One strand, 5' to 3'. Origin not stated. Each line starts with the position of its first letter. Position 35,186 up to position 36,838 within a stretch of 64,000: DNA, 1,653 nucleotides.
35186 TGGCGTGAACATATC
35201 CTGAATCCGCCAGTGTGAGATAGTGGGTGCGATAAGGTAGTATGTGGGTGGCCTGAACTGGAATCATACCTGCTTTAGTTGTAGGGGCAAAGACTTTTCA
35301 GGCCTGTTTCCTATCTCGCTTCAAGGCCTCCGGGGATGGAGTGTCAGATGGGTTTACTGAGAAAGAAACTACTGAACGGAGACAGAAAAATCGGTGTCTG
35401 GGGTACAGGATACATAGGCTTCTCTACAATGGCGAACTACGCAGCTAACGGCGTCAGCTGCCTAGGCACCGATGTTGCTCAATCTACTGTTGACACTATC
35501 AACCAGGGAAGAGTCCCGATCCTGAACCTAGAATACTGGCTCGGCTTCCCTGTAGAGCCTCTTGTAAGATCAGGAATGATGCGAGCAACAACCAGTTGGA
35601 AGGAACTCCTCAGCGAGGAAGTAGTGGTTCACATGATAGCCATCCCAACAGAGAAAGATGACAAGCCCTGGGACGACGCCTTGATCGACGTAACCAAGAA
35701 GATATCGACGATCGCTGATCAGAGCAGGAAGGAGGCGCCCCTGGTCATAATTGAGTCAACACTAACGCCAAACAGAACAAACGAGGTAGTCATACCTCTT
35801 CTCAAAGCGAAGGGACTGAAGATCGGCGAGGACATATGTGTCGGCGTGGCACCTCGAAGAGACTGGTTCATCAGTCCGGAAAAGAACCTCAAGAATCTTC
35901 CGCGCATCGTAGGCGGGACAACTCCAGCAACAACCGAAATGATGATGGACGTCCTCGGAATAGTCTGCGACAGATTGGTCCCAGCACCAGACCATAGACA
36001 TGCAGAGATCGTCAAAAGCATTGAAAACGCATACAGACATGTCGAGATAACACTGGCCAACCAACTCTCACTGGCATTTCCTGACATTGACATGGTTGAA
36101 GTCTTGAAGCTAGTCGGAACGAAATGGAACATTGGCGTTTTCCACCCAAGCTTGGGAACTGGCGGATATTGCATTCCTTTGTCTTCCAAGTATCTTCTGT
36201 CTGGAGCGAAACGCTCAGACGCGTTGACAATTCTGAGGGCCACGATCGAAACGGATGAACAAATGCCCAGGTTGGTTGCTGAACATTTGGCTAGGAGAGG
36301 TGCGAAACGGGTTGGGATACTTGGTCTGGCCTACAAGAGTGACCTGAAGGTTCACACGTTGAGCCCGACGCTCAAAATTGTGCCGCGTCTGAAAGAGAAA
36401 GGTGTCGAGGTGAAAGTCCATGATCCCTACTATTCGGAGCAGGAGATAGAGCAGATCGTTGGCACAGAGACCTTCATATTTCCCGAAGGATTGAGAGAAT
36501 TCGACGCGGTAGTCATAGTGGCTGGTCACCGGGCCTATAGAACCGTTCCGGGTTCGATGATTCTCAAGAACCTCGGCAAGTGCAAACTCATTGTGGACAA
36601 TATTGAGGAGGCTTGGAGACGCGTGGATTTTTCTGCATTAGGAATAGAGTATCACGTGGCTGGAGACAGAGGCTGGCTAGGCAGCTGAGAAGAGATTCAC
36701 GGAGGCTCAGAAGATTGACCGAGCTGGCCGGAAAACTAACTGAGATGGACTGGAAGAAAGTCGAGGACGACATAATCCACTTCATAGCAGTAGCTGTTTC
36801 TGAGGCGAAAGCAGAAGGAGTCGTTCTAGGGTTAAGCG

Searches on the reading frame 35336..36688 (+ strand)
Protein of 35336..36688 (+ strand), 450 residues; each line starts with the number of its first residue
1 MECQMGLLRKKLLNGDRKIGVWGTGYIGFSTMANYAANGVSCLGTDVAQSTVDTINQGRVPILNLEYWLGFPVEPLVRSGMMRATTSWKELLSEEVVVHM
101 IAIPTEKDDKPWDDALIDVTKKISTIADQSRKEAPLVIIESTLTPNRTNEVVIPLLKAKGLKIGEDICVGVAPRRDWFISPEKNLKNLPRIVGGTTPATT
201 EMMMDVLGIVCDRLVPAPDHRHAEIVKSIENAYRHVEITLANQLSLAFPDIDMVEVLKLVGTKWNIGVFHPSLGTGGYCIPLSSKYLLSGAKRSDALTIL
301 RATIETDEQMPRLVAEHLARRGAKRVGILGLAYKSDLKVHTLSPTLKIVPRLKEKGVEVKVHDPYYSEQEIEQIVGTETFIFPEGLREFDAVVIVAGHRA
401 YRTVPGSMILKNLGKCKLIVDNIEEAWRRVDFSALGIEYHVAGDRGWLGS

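Call 16: search_protein_families(library=pfam, max_evalue=0.001, proteins=[window:35336-36688:+])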
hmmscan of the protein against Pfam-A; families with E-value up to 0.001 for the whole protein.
window:35336-36688:+ (450 aa): 3 families
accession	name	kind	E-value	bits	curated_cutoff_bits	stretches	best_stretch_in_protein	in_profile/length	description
PF03721.20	UDPG_MGDP_dh_N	-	6.8e-22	78.4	27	1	18-204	2-184/187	UDP-glucose/GDP-mannose dehydrogenase family, NAD binding domain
PF03720.21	UDPG_MGDP_dh_C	-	3.3e-16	60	30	1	327-421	1-96/103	UDP-glucose/GDP-mannose dehydrogenase family, UDP binding domain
PF00984.24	UDPG_MGDP_dh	-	3.4e-14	53.2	25.4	1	222-306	2-91/94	UDP-glucose/GDP-mannose dehydrogenase family, central domain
